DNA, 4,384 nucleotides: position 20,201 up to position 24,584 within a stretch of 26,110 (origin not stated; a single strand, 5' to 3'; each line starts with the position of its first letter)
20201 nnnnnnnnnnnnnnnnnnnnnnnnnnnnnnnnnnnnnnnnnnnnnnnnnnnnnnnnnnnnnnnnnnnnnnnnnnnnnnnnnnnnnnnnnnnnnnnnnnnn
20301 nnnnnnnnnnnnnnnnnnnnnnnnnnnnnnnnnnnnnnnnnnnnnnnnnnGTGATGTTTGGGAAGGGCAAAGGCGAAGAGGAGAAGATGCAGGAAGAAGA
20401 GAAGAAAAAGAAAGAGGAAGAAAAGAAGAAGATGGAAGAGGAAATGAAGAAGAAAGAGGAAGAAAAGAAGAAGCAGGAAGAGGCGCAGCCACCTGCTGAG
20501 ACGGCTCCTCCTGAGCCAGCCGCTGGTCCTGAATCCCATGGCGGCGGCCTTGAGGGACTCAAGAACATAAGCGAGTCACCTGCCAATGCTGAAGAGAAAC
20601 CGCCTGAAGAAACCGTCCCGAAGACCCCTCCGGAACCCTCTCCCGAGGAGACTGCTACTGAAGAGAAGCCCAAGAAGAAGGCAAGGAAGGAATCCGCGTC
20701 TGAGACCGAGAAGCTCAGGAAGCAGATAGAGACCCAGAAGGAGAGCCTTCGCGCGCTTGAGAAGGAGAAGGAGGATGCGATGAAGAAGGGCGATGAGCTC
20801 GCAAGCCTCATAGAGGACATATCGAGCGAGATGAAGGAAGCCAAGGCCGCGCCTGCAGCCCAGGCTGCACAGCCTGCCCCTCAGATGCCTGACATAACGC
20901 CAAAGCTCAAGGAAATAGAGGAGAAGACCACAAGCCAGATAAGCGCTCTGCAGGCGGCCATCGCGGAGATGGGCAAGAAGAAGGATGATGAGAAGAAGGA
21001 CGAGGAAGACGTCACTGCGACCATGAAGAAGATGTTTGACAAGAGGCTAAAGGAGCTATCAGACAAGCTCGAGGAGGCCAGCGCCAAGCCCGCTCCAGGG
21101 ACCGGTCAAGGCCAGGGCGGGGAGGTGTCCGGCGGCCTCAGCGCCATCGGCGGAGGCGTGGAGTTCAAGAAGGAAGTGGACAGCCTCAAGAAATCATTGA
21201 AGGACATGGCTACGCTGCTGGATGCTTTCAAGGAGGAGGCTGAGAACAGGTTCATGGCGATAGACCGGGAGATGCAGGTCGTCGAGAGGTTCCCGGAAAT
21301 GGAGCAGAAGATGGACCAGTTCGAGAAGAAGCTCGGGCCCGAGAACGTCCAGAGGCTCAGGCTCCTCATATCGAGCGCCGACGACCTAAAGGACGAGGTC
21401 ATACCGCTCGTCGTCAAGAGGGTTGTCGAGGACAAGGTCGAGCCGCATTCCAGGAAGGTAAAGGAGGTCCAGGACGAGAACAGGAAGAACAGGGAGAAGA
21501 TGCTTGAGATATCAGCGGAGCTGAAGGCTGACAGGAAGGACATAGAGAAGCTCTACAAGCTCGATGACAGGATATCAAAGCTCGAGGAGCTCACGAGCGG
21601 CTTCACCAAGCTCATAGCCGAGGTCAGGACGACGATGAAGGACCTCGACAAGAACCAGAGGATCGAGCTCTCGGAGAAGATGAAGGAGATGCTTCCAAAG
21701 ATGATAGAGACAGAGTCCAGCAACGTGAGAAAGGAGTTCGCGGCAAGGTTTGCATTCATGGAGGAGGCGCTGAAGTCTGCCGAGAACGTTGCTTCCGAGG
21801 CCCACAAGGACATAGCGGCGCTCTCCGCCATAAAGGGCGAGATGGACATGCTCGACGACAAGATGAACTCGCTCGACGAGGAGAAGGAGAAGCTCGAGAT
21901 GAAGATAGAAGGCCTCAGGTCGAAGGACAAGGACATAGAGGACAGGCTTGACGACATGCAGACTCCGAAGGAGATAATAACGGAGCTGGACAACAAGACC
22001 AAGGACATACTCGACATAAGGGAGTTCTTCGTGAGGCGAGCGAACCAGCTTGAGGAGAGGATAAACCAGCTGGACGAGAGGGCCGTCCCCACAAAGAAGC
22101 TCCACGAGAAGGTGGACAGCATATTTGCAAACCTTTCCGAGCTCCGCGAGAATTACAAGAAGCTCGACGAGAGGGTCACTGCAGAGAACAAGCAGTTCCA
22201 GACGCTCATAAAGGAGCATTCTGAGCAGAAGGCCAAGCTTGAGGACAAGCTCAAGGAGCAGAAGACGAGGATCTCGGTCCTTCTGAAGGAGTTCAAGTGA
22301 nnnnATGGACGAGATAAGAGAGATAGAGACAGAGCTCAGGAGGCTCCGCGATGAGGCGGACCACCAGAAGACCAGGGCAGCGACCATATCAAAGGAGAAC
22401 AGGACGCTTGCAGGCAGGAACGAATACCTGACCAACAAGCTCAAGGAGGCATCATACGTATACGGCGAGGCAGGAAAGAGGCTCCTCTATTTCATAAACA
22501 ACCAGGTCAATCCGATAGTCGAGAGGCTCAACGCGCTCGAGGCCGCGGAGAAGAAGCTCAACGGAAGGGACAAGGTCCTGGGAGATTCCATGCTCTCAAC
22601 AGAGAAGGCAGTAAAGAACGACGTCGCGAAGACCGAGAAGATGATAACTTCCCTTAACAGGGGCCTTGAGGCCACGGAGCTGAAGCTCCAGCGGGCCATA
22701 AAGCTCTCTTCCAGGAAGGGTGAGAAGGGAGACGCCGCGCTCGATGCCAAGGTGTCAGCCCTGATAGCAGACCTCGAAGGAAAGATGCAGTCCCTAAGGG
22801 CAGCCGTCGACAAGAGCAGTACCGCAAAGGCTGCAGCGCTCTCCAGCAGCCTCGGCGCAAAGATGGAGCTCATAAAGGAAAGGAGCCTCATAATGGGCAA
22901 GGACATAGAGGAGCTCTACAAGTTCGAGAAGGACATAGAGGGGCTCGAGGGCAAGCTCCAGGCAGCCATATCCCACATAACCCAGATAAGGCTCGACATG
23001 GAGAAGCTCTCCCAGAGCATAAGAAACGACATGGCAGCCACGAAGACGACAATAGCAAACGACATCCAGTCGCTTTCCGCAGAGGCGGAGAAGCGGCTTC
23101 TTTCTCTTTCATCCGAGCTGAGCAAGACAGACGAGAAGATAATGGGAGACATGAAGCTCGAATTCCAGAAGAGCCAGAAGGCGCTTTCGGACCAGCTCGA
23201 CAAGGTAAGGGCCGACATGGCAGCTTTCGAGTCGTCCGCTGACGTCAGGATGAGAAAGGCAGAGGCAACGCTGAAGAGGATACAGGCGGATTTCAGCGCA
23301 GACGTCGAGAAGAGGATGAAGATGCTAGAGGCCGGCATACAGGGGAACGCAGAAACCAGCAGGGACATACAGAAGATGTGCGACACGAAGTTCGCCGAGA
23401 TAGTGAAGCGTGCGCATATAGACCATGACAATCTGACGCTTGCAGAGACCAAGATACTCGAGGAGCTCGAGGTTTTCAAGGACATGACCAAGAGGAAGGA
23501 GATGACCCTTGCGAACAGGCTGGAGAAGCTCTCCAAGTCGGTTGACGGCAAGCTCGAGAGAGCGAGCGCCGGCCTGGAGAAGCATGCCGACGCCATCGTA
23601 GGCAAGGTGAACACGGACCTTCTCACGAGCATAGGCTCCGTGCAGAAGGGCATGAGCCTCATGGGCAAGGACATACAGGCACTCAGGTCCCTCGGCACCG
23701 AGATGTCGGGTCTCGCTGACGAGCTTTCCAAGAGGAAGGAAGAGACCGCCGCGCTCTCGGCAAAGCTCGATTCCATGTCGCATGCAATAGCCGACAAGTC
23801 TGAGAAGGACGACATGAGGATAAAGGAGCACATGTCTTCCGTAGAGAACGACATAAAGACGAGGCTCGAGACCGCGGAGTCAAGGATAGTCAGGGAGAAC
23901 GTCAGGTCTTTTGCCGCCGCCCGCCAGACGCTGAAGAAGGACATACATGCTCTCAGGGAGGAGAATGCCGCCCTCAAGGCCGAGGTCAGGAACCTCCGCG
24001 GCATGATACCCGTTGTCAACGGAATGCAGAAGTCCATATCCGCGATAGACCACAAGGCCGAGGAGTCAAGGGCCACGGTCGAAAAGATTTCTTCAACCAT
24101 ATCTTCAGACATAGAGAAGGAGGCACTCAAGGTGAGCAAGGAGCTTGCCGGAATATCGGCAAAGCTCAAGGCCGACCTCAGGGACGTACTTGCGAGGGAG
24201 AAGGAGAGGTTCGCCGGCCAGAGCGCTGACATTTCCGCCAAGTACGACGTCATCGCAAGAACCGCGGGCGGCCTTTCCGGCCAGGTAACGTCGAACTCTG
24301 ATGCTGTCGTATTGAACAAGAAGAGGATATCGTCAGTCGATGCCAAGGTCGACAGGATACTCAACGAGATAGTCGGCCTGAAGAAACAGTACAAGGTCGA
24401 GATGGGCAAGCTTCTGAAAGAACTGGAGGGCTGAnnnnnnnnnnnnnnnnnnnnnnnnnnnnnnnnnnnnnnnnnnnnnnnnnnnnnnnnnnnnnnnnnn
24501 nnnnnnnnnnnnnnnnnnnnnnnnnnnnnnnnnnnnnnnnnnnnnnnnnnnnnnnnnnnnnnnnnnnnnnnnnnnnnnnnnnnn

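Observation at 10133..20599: Identical 13-aa motif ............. in the disordered arms of two proteins 10 kb apart, differing only at synonymous sites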

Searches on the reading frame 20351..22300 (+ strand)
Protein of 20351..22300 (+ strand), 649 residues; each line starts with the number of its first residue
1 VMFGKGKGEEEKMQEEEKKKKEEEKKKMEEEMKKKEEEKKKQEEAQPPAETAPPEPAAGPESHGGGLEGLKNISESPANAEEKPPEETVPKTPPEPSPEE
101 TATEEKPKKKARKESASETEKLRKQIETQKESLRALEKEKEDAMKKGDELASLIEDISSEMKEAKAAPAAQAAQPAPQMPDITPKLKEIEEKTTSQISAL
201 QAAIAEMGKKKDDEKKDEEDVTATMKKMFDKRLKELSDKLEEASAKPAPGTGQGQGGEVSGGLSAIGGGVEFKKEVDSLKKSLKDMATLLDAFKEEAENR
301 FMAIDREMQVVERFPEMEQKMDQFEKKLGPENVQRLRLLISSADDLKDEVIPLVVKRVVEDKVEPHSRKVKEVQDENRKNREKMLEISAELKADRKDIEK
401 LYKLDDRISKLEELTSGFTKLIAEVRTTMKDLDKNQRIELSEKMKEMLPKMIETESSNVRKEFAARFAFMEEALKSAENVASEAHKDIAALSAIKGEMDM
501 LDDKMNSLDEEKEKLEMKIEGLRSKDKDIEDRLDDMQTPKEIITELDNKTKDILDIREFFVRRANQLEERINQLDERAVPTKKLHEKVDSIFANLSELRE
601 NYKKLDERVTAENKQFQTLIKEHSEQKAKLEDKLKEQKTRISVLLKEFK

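Call 6: search_protein_families(library=pfam, proteins=[window:20351-22300:+], max_evalue=0.01)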
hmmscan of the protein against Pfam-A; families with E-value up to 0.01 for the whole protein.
window:20351-22300:+ (649 aa): 2 families
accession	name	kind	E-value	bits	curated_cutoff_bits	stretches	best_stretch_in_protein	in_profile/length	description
PF19088.6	TUTase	-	0.0036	17.5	25.8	0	186-240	8-65/138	TUTase nucleotidyltransferase domain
PF04513.17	Baculo_PEP_C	-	0.0054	17.2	38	0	384-440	29-87/140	Baculovirus polyhedron envelope protein, PEP, C terminus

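Call 18: find_homologous_proteins(query=window:20351-22297:+)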
Query window:20351-22297:+ (649 aa): 20 proteins with E <= 0.001 among 8000 candidates.
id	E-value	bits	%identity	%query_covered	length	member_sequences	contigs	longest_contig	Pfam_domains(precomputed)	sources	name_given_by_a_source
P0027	0.0e+0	1303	100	100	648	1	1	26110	-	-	-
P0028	3.4e-208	711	60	94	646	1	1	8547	-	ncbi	-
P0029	4.0e-200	685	57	95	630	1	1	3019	-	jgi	jgi:chromosome segregation ATPase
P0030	3.2e-197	675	57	90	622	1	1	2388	-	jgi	jgi:chromosome segregation ATPase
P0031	1.4e-192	660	53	92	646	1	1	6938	-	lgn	-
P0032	9.2e-189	647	59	93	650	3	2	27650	-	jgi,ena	-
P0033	1.9e-187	643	-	-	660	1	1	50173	-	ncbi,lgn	-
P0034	1.9e-179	617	54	92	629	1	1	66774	-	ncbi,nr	ncbi:MAG: hypothetical protein JXC85_03865 [Candidatus Aenigmarchaeota archaeon]|nr:hypothetical pro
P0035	1.8e-178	613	54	92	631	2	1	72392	-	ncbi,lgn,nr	ncbi:MAG: hypothetical protein JW789_01655 [Candidatus Aenigmarchaeota archaeon]|nr:hypothetical pro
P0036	2.8e-176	606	56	82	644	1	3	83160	-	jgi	jgi:chromosome segregation ATPase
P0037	1.4e-175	604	54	92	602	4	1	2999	-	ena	-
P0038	2.1e-172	593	55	89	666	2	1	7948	PF11155.14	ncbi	-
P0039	2.8e-166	573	48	90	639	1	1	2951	-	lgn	-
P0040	9.2e-166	571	55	82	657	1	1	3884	-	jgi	jgi:DNA repair exonuclease SbcCD ATPase subunit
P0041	3.8e-162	559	51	90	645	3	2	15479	-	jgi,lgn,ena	-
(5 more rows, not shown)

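Call 35: search_protein_families(library=ncbifam, proteins=[window:20351-22300:+], max_evalue=0.01)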
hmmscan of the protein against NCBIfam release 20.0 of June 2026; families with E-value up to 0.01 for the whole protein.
window:20351-22300:+ (649 aa): 4 families
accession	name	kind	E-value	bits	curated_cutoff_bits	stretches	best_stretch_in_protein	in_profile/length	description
NF045487.1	ASRP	equivalog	1.1e-05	24.3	300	1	275-647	119-475/593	archaea-specific SMC-related protein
NF003034.1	PRK03918.1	equivalog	2.2e-05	22.6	700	1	455-643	166-352/878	DNA double-strand break repair ATPase Rad50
TIGR02168.1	SMC_prok_B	equivalog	0.00013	19.9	567.35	2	278-524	676-945/1181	chromosome segregation protein SMC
NF047515.1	SpiroCoCo_C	equivalog_domain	0.00015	21.1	125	1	357-576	38-253/313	SpiroCoCo family coiled-coil protein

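Call 50: predict_structure(alignment_id=A1)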
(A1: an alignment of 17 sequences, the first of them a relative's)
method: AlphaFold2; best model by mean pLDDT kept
length: 648 residues; sequences in the alignment: 17
mean_pLDDT: 61.0   pTM: 0.21
mean pLDDT of the five models: 61.0, 59.4, 56.6, 55.7, 52.8
residues with pLDDT >= 90: 0; 70-90: 236; 50-70: 237; < 50: 175
segments of 3 or more residues with pLDDT < 50: 1-4, 44-115, 164-178, 245-269, 307-316, 449-452, 535-549, 551-556, 570-575, 577-579
pLDDT, mean of each block of 10 residues (from residue 1): 52 78 80 68 44 41 37 36 34 35 34 54 79 78 75 68 43 39 72 82 67 54 77 77 44 30 41 60 67 70 55 50 64 67 62 67 72 76 75 66 60 69 68 67 51 53 64 67 65 60 71 74 66 46 43 48 51 47 67 76 77 76 79 82 73
secondary structure, 60 per line:
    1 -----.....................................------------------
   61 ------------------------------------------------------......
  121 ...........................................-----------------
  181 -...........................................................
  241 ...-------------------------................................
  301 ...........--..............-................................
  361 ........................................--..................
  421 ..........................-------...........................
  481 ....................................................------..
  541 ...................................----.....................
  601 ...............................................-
elements in order (helices of 4 or more, strands of 3 or more residues): H6-42 H115-163 H182-243 H269-311 H314-327 H329-400 H403-446 H454-532 H539-575 H580-647

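Call 68: search_protein_families(library=padloc, proteins=[window:20354-22300:+], max_evalue=0.001)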
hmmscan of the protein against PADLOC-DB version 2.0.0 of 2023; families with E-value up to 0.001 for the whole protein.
window:20354-22300:+ (648 aa): 1 family
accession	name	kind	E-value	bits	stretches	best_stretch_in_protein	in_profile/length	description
PDLC03865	LmuB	-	0.00054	16.2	1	107-429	564-844/1007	-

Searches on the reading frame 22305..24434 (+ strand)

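Call 6: search_protein_families(library=pfam, proteins=[window:22305-24434:+], max_evalue=0.01)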
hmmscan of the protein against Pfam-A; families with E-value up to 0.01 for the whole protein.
window:22305-24434:+ (709 aa): 5 families
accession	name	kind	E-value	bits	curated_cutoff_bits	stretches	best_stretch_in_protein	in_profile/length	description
PF01442.23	Apolipoprotein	-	0.00016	21.9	90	0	211-388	13-181/190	Apolipoprotein A1/A4/E domain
PF04513.17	Baculo_PEP_C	-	0.00023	21.7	38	0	218-272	40-94/140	Baculovirus polyhedron envelope protein, PEP, C terminus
PF08651.15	DASH_Duo1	-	0.0014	18.9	25.4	0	556-596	1-41/74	DASH complex subunit Duo1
PF02183.23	HALZ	-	0.0029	18.2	28.1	0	542-567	16-41/43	Homeobox associated leucine zipper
PF07407.17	Seadorna_VP6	-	0.0072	15.9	27.2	1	540-634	4-97/399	Seadornavirus VP6 protein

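Call 35: search_protein_families(library=ncbifam, proteins=[window:22305-24434:+], max_evalue=0.01)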
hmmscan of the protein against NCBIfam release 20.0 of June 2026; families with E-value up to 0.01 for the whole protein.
window:22305-24434:+ (709 aa): 4 families
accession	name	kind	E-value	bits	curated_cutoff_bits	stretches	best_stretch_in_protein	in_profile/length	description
TIGR02169.1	SMC_prok_A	equivalog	3.1e-08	31.8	729.4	1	385-697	177-480/1165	chromosome segregation protein SMC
NF043058.1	T4SS_LegC2C7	subfamily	1.5e-05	24.1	350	1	533-688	117-274/348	LegC2/C7 family Dot/Icm T4SS effector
NF045487.1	ASRP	equivalog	0.001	17.8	300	1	448-603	132-274/593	archaea-specific SMC-related protein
TIGR04211.1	SH3_and_anchor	equivalog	0.0038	16.8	65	1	469-565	63-159/198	TIGR04211 family SH3 domain-containing protein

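Call 68: search_protein_families(library=padloc, proteins=[window:22305-24434:+], max_evalue=0.001)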
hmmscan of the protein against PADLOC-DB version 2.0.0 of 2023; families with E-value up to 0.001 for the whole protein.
window:22305-24434:+ (709 aa): 4 families
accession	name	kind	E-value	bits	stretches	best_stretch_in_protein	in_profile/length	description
PDLC00648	ZorA3|ZorA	-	3.6e-06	24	0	350-637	282-540/692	MotA/ExbB/TolQ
PDLC00650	ZorA3|ZorA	-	6.7e-06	22.9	1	406-656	402-648/1063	MotA/ExbB/TolQ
PDLC00647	ZorA3|ZorA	-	0.00011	18.8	1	296-669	232-581/780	MotA/ExbB/TolQ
PDLC00637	ZorA2|ZorA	-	0.00027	17.9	1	507-639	230-357/420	MotA/ExbB/TolQ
